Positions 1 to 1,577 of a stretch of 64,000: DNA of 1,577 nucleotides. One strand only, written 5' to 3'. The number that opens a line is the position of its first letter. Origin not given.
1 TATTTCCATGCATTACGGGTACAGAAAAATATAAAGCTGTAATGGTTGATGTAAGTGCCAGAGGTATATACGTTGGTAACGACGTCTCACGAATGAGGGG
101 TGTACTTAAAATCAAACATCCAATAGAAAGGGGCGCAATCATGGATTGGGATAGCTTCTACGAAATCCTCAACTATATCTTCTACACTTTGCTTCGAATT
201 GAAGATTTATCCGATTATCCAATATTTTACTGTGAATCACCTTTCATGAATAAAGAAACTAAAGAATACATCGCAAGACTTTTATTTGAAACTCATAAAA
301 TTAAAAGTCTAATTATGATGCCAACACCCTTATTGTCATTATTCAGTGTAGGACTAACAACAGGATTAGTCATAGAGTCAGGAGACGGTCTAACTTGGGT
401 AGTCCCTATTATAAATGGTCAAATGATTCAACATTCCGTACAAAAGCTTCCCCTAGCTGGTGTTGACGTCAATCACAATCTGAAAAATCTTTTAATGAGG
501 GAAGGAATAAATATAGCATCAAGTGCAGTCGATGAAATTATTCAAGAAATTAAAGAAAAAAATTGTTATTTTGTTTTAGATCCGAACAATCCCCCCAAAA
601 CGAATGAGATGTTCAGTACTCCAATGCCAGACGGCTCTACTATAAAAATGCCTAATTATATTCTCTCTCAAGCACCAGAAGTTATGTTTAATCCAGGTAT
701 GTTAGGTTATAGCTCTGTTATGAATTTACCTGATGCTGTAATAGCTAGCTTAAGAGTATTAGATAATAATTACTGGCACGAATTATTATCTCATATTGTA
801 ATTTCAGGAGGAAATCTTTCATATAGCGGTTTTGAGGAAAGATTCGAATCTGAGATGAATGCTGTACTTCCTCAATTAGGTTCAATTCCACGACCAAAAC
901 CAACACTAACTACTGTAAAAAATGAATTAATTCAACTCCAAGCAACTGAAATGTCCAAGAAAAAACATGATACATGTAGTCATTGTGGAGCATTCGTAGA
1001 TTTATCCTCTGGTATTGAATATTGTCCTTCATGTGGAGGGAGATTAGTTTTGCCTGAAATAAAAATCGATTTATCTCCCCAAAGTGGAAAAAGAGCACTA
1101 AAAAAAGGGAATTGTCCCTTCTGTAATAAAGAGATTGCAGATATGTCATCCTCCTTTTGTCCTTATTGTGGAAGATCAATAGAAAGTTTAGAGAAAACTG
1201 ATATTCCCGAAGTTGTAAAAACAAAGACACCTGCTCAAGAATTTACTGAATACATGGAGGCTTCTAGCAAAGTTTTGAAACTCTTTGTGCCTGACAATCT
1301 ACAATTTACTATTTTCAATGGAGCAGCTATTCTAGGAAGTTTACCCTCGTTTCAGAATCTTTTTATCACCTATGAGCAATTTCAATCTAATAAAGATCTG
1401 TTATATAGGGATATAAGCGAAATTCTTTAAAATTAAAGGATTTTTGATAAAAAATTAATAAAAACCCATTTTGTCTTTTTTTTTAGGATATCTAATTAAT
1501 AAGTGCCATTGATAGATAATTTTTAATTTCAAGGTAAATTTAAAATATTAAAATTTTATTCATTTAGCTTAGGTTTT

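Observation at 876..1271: Actin homologue with a ~130-residue insertion containing two zinc ribbons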

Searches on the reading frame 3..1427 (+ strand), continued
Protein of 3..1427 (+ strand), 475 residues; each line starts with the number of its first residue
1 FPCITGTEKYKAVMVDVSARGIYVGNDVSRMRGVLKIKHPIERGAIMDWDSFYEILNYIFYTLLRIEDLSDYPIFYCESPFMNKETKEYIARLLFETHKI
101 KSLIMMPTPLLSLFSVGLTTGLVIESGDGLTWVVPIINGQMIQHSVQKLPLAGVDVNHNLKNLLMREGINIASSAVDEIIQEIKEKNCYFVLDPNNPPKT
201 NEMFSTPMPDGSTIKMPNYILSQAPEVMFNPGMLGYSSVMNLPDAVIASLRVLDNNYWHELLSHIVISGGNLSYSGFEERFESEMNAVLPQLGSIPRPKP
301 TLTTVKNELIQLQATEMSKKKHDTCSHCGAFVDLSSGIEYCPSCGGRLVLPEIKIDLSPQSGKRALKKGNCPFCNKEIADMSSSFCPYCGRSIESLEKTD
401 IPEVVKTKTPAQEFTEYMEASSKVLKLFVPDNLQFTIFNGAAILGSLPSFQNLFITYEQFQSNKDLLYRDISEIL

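Call 55: search_protein_families(library=pfam, proteins=[L087:8829-9974:+, L088:8583-9764:+, L086:9070-9804:+, L086:8652-8888:+], max_evalue=0.01)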
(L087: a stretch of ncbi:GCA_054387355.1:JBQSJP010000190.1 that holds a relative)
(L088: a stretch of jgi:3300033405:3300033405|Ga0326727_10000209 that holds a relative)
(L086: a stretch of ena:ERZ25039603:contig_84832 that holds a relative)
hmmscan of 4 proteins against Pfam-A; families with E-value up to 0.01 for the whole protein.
L087:8829-9974:+ (382 aa): 1 family
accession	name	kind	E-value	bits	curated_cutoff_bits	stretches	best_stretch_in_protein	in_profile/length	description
PF00432.27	Prenyltrans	-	1.8e-17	64.1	26.5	3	101-211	64-171/304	Prenyltransferase alpha-alpha toroid domain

L088:8583-9764:+ (394 aa): 1 family
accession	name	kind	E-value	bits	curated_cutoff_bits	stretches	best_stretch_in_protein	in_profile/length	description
PF00432.27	Prenyltrans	-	4.6e-19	69.4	26.5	2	30-171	50-175/304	Prenyltransferase alpha-alpha toroid domain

L086:9070-9804:+ (245 aa): 1 family
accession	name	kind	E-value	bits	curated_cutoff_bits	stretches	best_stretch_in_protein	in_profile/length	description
PF00432.27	Prenyltrans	-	1e-10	42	26.5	1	27-180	29-173/304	Prenyltransferase alpha-alpha toroid domain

L086:8652-8888:+ (79 aa): 0 families

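Call 56: find_encoding_contigs(protein=P0332, flank=6000, max_places=1)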
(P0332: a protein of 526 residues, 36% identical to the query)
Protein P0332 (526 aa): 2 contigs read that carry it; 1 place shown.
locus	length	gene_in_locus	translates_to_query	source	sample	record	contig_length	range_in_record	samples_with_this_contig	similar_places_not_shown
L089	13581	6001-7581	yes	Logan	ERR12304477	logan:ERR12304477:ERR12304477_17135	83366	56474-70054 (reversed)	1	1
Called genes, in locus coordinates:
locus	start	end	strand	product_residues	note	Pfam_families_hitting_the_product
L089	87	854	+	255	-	PF01145:Band_7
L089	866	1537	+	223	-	PF00215:OMPdecase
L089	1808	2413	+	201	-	-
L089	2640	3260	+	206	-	PF13240:Zn_Ribbon_1 (weak)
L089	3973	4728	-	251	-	PF02732:ERCC4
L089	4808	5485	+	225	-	-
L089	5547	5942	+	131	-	PF00126:HTH_1 (faint)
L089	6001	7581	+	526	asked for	PF00022:Actin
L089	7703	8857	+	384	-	PF00432:Prenyltrans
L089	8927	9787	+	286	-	PF00763:THF_DHG_CYH, PF02882:THF_DHG_CYH_C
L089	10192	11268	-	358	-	PF00684:DnaJ_CXXCXGXG (faint)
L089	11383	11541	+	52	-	-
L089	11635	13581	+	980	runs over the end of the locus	PF00270:DEAD, PF04851:ResIII (faint), PF00271:Helicase_C, PF19131:DUF5814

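Call 57: find_encoding_contigs(protein=P0330, flank=6000, max_places=1)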
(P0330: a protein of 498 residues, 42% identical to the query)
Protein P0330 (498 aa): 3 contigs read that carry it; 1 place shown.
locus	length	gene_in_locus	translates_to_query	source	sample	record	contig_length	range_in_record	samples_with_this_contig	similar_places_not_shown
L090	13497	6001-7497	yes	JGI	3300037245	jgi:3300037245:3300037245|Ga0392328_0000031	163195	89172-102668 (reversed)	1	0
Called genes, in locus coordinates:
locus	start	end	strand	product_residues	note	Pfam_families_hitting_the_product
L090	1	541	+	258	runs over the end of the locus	PF01145:Band_7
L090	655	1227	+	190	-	PF00215:OMPdecase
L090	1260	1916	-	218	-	PF02517:Rce1-like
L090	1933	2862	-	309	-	PF10639:TMEM234 (weak)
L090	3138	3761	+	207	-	-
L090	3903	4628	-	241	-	PF02732:ERCC4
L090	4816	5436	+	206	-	-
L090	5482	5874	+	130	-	-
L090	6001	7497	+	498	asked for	PF00022:Actin, PF26443:DUF8122 (faint)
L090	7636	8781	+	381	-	PF00432:Prenyltrans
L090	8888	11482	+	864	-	PF02384:N6_Mtase (weak), PF07669:Eco57I, PF12950:TaqI_C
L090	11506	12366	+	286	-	PF00763:THF_DHG_CYH, PF02882:THF_DHG_CYH_C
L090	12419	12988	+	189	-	PF13489:Methyltransf_23 (weak), PF13649:Methyltransf_25, PF13847:Methyltransf_31, PF08241:Methyltransf_11, PF08242:Methyltransf_12 (weak)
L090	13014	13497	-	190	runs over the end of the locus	PF02887:PK_C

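Call 58: find_encoding_contigs(protein=P0286, flank=6000, max_places=1)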
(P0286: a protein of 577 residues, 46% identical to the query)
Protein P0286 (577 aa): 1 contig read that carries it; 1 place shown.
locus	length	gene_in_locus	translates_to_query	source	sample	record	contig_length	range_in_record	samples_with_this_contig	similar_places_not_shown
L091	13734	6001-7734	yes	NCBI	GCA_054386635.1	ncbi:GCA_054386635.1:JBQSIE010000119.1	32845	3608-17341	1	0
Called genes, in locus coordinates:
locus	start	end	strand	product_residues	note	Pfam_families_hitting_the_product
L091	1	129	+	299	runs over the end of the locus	PF13483:Lactamase_B_3 (faint), PF12706:Lactamase_B_2, PF00753:Lactamase_B (weak)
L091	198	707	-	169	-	PF04140:ICMT (weak), PF04191:PEMT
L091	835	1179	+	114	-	-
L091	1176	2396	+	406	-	PF00520:Ion_trans, PF07885:Ion_trans_2, PF02254:TrkA_N, PF22614:Slo-like_RCK (faint), PF02254:TrkA_N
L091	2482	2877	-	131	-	-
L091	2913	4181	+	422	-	PF01472:PUA, PF01189:Methyltr_RsmB-F, PF13847:Methyltransf_31 (weak)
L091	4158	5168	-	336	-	-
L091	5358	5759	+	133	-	PF00571:CBS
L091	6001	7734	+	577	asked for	PF00022:Actin, PF13240:Zn_Ribbon_1 (faint), PF13248:Zn_ribbon_3 (faint), PF18912:DZR_2 (faint), PF24460:DUF7575 (faint), PF12773:DZR (weak)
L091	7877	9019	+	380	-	PF00432:Prenyltrans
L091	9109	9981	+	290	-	PF00763:THF_DHG_CYH, PF02882:THF_DHG_CYH_C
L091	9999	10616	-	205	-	PF01812:5-FTHF_cyc-lig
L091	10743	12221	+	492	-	PF00478:IMPDH, PF00571:CBS, PF01070:FMN_dh (faint)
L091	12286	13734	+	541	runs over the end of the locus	PF02142:MGS, PF01808:AICARFT_IMPCHas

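Call 69: search_protein_families(library=ncbifam, proteins=[P0001], max_evalue=0.01)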
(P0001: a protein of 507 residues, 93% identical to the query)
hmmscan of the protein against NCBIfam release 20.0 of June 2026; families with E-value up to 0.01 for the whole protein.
P0001 (507 aa): 3 families
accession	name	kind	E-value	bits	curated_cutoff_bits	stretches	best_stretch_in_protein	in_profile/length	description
NF053560.1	crenactin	equivalog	2.3e-05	23.5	630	1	44-203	46-221/422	crenactin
NF040575.1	syringactin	equivalog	0.00017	20.7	300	0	74-131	38-95/286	syringactin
NF011481.0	PRK14890.1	equivalog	0.0023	17.9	61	0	396-430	5-43/61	putative Zn-ribbon RNA-binding protein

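Call 71: predict_structure(alignment_id=A4)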
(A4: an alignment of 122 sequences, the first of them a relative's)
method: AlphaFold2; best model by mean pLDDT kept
length: 507 residues; sequences in the alignment: 122
mean_pLDDT: 84.0   pTM: 0.73
mean pLDDT of the five models: 84.0, 83.7, 83.1, 82.2, 81.8
residues with pLDDT >= 90: 284; 70-90: 141; 50-70: 35; < 50: 47
segments of 3 or more residues with pLDDT < 50: 336-338, 342-345, 347-349, 385-397, 428-443, 445-451
pLDDT, mean of each block of 10 residues (from residue 1): 85 95 95 93 64 83 85 92 95 92 96 93 96 96 94 95 95 95 93 93 83 90 86 83 86 93 91 96 94 95 91 94 88 53 49 81 84 87 54 49 83 78 63 39 46 74 93 94 94 94 74
secondary structure, 60 per line:
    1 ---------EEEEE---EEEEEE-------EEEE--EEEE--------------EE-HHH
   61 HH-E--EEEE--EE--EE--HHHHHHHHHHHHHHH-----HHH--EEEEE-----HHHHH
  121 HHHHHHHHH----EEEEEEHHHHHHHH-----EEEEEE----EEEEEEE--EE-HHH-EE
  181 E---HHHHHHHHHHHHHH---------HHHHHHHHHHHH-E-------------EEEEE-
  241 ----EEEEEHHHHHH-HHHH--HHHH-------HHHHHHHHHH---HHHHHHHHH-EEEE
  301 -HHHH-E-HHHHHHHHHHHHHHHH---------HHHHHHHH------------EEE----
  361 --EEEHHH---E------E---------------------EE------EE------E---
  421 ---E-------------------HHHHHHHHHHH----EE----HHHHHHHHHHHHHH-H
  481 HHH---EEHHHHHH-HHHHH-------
elements in order: E10-14 E18-23 E31-34 E37-40 H58-62 E67-70 H81-95 E106-110 H116-129 E134-139 H140-147 E153-158 E163-169 E179-181 H185-198 H208-219 E235-239 E245-249 H250-255 H257-260 H263-266 H274-283 H287-295 E297-300 H302-305 H309-324 H334-341 E354-356 E363-365 H444-454 H465-478 H480-483 H489-494 H496-500

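Call 76: fold_search(model_id=the predicted structure, library=pdb)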
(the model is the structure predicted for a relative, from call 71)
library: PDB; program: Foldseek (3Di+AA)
matches with E <= 10: 923; with E <= 0.001: 710
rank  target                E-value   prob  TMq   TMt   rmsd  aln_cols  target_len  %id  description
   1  8r3h_F                5.0e-34  1.00  0.68  0.92   5.7       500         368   25  Phalloidin bound F-actin (released 2025-05-21)
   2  8dmy_C                7.4e-34  1.00  0.68  0.91   5.3       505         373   24  Cryo-EM structure of cardiac muscle alpha-actin (released 2023-04-12)
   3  8gsw_A                1.2e-33  1.00  0.67  0.92   3.9       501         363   24  Crystal structure of human cardiac alpha actin A108G mutant (AMPPNP state) in complex with fragmin F1 domain (released 2023-03-08)
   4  8v30_A                1.2e-33  1.00  0.68  0.91   8.5       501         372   24  Smooth Muscle Gamma Actin (ACTG2) Filament Mutant R40C (released 2024-05-01)
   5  8dmy_A                1.2e-33  1.00  0.68  0.91   5.3       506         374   24  Cryo-EM structure of cardiac muscle alpha-actin (released 2023-04-12)
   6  8iai_K                1.3e-33  1.00  0.67  0.91   8.6       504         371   24  Structure of mammalian spectrin-actin junctional complex of membrane skeleton, State II, Global map (released 2023-05-03)
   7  9zbp_A                1.4e-33  1.00  0.68  0.92   8.5       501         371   24  Helical Reconstruction of the Complex of Pseudo-Acetylated Human Cardiac Actin (K326/328Q) and Tropomyosin (released 2026-01-14)
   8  9cfv_C                1.4e-33  1.00  0.68  0.92   8.0       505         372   24  Cryo-EM structure of delta-NTR myosin-1c bound to F-actin (released 2025-02-12)
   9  3eks                  1.4e-33  1.00  0.66  0.89   8.8       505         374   23  Crystal Structure of Monomeric Actin bound to Cytochalasin D (released 2008-10-07)
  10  8v2z_A                1.5e-33  1.00  0.68  0.91   5.3       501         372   24  Cryo-EM Structure of Smooth Muscle Gamma Actin (ACTG2) Mutant R257C (released 2024-05-01)
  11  6tu4_A                1.5e-33  1.00  0.67  0.91   8.5       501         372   24  Structure of Plasmodium Actin1 filament (released 2021-01-13)
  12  9nb9_D                1.7e-33  1.00  0.66  0.88   4.5       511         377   24  Viral protein DP71L in complex with phosphorylated eIF2alpha (NTD) and protein phosphatase 1A (D64A), stabilized by G- (released 2025-07-09)
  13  1d4x_A                2.0e-33  1.00  0.66  0.89   8.7       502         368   24  Crystal Structure of Caenorhabditis Elegans Mg-ATP Actin Complexed with Human Gelsolin Segment 1 at 1.75 A resolution. (released 2001-05-02)
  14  9m64_j                2.3e-33  1.00  0.68  0.92   8.4       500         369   25  Structure of SPIN90 dimer-Arp2/3 complexes-nucleated actin filaments (Doublet Complex) (released 2025-09-10)
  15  5zza_A                2.3e-33  1.00  0.66  0.89   8.6       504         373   25  OdinProfilin/Rabbit Actin Complex (released 2018-10-10)
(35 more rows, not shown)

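Call 88: search_protein_families(library=pfam, proteins=[L089:5547-5939:+, L090:5482-5871:+, L001:7493-7918:+, L001:7005-7382:+, L087:11497-11928:+, L088:10998-11381:+, L091:5358-5756:+, L004:7375-7794:+], max_evalue=0.01)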
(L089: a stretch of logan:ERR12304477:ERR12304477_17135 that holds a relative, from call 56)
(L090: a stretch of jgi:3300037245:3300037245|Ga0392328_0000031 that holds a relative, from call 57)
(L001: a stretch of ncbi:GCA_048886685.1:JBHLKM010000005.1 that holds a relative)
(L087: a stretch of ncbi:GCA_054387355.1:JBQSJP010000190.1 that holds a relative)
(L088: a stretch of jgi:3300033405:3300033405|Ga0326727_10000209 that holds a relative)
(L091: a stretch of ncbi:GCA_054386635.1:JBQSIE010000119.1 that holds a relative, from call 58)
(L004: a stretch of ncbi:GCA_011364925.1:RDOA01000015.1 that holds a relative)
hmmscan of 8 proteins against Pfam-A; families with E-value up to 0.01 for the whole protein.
L089:5547-5939:+ (131 aa): 1 family
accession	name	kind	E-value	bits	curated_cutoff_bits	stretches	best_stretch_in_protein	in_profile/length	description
PF00126.33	HTH_1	-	2.5e-05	24.6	26.6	1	31-93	3-59/60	Bacterial regulatory helix-turn-helix protein, lysR family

L090:5482-5871:+ (130 aa): 1 family
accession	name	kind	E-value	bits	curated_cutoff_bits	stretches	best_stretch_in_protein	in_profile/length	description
PF00126.33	HTH_1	-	0.006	17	26.6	1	33-79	3-49/60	Bacterial regulatory helix-turn-helix protein, lysR family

L001:7493-7918:+ (142 aa): 1 family
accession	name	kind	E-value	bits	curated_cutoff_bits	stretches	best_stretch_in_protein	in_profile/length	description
PF00571.33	CBS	-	1.5e-29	102.5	24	2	82-136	1-55/57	CBS domain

L001:7005-7382:+ (126 aa): 1 family
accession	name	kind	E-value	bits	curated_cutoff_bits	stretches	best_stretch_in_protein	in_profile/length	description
PF00126.33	HTH_1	-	4.3e-05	23.8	26.6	1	45-81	12-48/60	Bacterial regulatory helix-turn-helix protein, lysR family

L087:11497-11928:+ (144 aa): 1 family
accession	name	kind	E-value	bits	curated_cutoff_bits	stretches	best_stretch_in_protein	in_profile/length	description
PF00571.33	CBS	-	1.3e-27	96.3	24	2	78-133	1-56/57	CBS domain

L088:10998-11381:+ (128 aa): 1 family
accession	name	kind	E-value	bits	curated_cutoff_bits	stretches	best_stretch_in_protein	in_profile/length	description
PF00571.33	CBS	-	4.5e-23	81.8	24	2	66-121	1-56/57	CBS domain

L091:5358-5756:+ (133 aa): 1 family
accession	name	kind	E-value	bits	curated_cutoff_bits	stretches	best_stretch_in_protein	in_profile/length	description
PF00571.33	CBS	-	1.8e-26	92.6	24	2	8-60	1-52/57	CBS domain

L004:7375-7794:+ (140 aa): 0 families

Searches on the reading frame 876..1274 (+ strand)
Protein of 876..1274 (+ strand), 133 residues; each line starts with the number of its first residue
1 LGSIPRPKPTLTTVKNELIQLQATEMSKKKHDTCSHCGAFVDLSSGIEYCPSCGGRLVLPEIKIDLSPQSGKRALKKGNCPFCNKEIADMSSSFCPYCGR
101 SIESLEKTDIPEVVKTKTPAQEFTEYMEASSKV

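Call 28: find_homologous_proteins(query=window:876-1274:+, max_evalue=0.01)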
Query seq(133 aa) (133 aa): 5 proteins with E <= 0.01 among 6 candidates.
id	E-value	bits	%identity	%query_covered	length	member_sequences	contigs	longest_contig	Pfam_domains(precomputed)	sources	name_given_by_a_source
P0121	1.4e-44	169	64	98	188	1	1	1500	PF13240.12,PF12773.14,PF17032.11,PF24460.2,PF13248.12,PF00022.26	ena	-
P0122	2.5e-39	152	62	90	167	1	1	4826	PF08772.17,PF13240.12,PF12773.14,PF17032.11,PF07191.18,PF24463.2,PF13248.12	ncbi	ncbi:MAG: zinc ribbon domain-containing protein [Candidatus Thorarchaeota archaeon]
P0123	8.5e-23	99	74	51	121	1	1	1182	PF24333.2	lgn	-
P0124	8.9e-23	99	59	60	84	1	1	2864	PF08772.17,PF13240.12,PF14803.12,PF12773.14,PF10601.15,PF24460.2,PF14255.12,PF13248.12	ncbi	ncbi:MAG: double zinc ribbon domain-containing protein, partial [Promethearchaeota archaeon]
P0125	1.2e-17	82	78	41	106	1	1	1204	-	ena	-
